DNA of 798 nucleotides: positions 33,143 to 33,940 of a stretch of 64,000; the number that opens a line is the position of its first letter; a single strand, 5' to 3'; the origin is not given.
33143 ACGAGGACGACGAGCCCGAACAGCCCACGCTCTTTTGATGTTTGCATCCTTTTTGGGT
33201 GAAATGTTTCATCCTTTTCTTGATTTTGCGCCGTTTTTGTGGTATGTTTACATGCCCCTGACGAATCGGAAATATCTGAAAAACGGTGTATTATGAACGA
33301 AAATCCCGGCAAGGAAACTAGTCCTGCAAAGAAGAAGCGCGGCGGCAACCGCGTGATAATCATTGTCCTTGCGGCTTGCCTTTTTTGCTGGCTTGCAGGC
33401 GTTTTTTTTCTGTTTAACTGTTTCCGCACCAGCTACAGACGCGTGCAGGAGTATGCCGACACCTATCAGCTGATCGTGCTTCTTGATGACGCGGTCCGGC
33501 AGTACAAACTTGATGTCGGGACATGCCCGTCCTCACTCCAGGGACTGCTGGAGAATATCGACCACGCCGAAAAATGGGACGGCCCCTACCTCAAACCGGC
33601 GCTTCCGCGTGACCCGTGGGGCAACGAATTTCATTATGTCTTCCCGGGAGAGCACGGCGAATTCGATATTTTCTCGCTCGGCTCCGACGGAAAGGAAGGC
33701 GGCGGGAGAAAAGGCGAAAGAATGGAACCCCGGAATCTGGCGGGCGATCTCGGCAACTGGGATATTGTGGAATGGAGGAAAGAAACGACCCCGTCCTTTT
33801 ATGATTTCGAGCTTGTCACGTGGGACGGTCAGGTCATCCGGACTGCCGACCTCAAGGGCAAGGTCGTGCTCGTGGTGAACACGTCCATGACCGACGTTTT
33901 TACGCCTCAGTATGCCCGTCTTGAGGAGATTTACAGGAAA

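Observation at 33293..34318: Pseudopilin (GspG-like) domain fused to a catalytically dead glutathione-peroxidase domain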

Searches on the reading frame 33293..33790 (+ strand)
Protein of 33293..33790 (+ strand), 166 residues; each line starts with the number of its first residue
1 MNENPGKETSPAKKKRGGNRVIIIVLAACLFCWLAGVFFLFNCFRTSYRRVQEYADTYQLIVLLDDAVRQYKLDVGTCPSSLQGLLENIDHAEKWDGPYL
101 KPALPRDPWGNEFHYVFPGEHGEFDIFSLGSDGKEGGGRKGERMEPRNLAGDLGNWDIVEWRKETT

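Call 67: search_solved_structures(query=window:33293-33790:+, max_evalue=0.00001, show_alignments=3)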
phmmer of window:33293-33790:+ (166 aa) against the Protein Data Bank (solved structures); distinct sequences matched with E-value up to 0.00001: 8.
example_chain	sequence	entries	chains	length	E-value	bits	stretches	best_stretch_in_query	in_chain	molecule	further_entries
3gn9_A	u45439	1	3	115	4.8e-17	65.4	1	60-160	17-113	Type II secretory pathway, pseudopilin EpsG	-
4lw9_A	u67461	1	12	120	5e-17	65.4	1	60-162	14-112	Type II secretion system protein G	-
3fu1_A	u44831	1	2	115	8.8e-17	64.6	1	60-160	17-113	General secretion pathway protein G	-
2kep_A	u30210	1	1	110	4.2e-14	55.8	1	66-157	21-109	General secretion pathway protein G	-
1t92_A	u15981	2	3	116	9.8e-13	51.4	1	61-134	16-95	General secretion pathway protein G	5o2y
5wda_A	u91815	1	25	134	4.2e-11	46.1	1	60-134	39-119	General secretion pathway protein G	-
29jd_A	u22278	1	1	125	2.6e-10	43.5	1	60-134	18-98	Type II secretion system core protein G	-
3g20_A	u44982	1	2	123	1.7e-07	34.3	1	61-134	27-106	Type II secretion protein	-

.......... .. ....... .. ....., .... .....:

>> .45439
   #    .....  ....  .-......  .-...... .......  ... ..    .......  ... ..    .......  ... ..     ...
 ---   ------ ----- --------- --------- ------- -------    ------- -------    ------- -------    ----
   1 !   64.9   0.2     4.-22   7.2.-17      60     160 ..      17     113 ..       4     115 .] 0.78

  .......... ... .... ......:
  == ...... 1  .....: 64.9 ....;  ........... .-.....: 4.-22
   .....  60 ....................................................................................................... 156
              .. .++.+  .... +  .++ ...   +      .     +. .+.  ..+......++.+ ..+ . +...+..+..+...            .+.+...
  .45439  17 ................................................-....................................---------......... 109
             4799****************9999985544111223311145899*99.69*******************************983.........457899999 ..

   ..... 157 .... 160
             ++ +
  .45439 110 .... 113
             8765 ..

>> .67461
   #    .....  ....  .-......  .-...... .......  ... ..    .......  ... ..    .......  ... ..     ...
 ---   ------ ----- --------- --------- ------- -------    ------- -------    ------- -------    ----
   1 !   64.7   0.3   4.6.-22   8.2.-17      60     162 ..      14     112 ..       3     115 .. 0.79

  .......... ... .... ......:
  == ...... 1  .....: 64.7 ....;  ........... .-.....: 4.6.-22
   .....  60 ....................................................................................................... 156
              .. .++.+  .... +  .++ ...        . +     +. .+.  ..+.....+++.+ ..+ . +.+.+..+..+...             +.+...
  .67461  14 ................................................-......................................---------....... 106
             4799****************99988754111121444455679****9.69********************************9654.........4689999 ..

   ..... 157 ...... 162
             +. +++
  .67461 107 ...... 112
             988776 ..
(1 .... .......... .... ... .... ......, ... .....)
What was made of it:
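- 33518..33760 (+): Residues 76-156: GspG globular head, complete to the terminal ...GDLGNW. Asp132 and Asp152 of the calcium loop are retained. Aligned to the end of Ca-bound Vibrio EpsG (call 67).
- Checked: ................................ is the GspG head, aligned up to the last residues of EpsG (call 67).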
